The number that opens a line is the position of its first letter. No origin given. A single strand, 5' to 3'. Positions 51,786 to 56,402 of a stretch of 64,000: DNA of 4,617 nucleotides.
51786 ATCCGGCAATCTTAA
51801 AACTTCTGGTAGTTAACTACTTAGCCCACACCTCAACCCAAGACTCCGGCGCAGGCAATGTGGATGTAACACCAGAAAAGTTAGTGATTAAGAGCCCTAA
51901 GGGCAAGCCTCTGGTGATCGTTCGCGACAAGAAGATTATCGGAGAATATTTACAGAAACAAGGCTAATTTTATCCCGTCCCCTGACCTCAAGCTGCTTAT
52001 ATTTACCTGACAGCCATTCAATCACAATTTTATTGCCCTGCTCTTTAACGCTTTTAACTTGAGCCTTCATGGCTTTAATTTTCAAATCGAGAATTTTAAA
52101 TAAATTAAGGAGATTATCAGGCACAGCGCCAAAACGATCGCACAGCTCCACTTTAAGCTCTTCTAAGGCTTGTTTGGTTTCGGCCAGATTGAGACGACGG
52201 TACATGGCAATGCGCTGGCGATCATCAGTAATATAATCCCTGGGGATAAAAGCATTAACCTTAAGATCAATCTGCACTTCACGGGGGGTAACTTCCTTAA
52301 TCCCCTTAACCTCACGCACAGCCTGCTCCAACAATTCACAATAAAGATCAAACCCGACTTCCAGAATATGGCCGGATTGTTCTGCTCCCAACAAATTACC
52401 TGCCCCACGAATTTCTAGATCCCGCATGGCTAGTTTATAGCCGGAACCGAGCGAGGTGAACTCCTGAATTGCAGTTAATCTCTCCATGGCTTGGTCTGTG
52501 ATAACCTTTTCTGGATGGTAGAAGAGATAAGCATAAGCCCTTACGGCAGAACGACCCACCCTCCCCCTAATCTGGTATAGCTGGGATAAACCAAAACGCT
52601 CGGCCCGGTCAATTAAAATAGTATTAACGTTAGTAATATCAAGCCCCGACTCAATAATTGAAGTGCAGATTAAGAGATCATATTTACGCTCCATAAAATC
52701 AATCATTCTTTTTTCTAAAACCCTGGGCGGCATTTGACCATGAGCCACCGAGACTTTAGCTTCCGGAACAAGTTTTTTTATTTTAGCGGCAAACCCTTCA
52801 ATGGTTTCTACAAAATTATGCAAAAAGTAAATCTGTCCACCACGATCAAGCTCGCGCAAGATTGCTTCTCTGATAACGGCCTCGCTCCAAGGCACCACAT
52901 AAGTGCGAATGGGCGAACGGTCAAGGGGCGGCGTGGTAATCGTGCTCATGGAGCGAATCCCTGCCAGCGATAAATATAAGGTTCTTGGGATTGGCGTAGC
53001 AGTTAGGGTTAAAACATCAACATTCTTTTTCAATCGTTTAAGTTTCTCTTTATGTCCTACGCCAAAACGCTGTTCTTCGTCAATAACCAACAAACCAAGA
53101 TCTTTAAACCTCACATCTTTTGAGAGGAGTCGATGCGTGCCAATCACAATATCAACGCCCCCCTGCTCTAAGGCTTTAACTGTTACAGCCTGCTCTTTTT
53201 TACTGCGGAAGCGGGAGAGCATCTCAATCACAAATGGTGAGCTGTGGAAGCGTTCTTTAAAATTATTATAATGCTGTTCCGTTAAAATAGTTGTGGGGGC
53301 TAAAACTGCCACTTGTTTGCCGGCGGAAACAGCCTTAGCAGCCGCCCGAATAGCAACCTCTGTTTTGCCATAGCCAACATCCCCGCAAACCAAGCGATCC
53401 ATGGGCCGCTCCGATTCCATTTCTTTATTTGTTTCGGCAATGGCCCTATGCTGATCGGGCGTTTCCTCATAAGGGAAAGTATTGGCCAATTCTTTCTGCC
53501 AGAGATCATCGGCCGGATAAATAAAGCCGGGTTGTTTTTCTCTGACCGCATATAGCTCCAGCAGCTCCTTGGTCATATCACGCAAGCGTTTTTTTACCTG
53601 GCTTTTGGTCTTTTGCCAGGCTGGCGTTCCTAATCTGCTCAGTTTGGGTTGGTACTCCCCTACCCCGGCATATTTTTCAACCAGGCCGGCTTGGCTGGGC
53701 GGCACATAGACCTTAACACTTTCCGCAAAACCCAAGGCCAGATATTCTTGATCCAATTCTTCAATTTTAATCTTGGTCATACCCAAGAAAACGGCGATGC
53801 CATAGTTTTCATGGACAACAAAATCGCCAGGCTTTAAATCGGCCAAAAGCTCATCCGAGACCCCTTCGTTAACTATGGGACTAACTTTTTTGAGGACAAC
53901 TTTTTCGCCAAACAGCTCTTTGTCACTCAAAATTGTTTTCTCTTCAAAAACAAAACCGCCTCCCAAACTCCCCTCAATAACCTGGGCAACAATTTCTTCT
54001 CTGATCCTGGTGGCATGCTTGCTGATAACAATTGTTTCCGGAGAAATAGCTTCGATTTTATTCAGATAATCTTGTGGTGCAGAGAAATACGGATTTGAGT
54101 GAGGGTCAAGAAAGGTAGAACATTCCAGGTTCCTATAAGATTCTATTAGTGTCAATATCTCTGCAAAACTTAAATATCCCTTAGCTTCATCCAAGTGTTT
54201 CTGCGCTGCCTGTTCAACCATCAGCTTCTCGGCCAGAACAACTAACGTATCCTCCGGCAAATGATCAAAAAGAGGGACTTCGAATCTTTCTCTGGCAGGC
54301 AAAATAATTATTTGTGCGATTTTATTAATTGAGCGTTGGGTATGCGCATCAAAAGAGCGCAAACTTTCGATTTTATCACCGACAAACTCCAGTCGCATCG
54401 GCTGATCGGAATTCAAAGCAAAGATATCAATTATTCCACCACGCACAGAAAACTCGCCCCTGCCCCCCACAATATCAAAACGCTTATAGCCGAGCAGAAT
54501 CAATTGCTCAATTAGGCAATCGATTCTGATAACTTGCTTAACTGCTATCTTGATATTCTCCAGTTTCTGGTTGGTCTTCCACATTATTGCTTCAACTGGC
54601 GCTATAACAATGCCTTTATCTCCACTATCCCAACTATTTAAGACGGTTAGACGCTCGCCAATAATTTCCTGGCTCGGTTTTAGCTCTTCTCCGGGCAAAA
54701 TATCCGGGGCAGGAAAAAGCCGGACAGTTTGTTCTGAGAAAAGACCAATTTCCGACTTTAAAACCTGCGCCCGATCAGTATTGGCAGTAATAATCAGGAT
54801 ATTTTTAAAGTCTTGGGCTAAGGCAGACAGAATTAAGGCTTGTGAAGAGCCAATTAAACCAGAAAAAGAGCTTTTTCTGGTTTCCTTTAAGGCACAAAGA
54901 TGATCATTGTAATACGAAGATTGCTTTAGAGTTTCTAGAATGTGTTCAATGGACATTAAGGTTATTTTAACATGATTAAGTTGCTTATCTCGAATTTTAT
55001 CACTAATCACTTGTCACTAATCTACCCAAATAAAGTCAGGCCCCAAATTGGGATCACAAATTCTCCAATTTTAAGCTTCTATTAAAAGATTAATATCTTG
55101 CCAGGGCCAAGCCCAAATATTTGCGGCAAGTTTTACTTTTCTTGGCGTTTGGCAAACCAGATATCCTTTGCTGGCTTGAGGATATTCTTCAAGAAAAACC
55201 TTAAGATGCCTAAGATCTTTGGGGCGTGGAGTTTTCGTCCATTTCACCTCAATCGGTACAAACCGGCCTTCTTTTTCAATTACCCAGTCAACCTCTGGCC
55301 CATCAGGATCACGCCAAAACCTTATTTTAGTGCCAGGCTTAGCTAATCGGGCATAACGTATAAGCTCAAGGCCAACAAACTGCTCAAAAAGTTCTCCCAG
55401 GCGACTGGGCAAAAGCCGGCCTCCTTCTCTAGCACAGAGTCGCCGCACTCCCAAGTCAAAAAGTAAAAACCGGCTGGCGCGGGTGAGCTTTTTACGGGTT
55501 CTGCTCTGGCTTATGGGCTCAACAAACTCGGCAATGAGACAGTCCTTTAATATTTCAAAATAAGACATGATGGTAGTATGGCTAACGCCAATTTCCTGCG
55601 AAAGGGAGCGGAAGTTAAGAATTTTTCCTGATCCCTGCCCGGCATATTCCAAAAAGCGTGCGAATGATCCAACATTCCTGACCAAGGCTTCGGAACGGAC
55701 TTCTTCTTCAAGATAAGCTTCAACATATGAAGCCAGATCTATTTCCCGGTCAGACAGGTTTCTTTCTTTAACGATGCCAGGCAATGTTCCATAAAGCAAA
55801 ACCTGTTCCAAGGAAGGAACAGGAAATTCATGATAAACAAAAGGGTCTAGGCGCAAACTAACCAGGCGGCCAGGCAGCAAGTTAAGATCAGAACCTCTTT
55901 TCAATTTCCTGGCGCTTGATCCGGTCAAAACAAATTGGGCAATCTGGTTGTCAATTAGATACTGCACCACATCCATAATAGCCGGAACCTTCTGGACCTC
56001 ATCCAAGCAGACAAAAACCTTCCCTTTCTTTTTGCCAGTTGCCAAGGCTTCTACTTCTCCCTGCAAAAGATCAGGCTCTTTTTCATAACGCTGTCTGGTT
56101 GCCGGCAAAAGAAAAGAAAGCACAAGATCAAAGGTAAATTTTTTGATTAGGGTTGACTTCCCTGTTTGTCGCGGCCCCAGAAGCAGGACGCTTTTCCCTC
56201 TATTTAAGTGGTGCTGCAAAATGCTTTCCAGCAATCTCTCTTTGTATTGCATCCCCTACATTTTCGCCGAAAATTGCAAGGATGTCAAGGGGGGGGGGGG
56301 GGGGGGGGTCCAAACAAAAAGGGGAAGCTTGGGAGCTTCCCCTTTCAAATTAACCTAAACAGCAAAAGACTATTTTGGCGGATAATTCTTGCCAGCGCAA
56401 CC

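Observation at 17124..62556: Dispersed 'word-repeat' element family translated in frame inside essential genes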

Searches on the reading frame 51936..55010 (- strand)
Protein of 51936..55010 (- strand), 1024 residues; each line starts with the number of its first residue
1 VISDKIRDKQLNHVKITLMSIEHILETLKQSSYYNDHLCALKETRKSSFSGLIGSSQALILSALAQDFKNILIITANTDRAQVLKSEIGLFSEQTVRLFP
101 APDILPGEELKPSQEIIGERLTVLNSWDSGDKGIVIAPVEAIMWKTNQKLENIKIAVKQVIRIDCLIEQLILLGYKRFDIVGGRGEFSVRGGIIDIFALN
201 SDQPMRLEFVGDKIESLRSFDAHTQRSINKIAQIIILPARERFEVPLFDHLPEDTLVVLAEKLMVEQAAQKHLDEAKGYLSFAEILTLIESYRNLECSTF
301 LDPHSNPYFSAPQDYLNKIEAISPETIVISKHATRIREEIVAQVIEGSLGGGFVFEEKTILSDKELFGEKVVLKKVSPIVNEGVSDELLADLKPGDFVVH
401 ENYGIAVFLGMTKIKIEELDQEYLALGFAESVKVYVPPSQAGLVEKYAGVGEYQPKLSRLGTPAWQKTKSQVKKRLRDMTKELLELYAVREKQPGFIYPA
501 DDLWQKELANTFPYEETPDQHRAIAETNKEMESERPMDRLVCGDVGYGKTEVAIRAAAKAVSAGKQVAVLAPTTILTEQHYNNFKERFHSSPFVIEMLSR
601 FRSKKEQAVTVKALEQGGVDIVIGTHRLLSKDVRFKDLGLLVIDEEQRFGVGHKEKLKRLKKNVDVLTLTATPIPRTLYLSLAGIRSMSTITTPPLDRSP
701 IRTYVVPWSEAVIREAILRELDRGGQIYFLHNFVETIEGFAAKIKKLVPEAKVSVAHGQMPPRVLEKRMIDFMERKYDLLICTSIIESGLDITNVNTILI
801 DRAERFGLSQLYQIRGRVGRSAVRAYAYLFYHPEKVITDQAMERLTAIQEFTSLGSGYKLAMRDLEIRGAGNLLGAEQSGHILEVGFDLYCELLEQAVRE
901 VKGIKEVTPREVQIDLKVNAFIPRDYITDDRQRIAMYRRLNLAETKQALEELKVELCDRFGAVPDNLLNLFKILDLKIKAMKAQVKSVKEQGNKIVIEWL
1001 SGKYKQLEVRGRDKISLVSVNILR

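Call 21: search_protein_families(library=pfam, proteins=[window:51936-55010:-])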
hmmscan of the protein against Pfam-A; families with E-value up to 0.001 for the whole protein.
window:51936-55010:- (1024 aa): 6 families
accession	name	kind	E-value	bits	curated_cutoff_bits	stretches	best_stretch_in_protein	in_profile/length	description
PF00270.35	DEAD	-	1.2e-26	93.8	26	1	517-677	1-163/167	DEAD/DEAH box helicase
PF03461.20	TRCF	-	1.9e-25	89.5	25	1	916-1002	1-87/95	TRCF domain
PF17757.6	UvrB_inter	-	4.1e-25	88.2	22.9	1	153-241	1-90/91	UvrB interaction domain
PF00271.37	Helicase_C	-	1.5e-17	64.3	23.5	1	717-821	10-109/110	Helicase conserved C-terminal domain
PF02559.22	CarD_TRCF_RID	-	8.4e-15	55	23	1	392-447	1-56/57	CarD-like/TRCF RID domain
PF04851.21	ResIII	-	1.1e-12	48.6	22.5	1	516-673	4-162/164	Type III restriction enzyme, res subunit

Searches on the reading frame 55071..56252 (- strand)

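Call 21: search_protein_families(library=pfam, proteins=[window:55071-56252:-])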
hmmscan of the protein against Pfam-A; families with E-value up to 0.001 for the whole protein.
window:55071-56252:- (393 aa): 3 families
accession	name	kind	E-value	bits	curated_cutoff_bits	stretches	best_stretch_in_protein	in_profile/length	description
PF13635.12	DUF4143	-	2.6e-28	99.2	28.1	1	183-338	2-159/160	Domain of unknown function (DUF4143)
PF13173.12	AAA_14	-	2.8e-21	76.3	27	1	20-143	3-128/129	AAA domain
PF25199.1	nSTAND_NTPase5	-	0.00038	20.7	34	1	5-110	26-131/145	Novel STAND NTPase 5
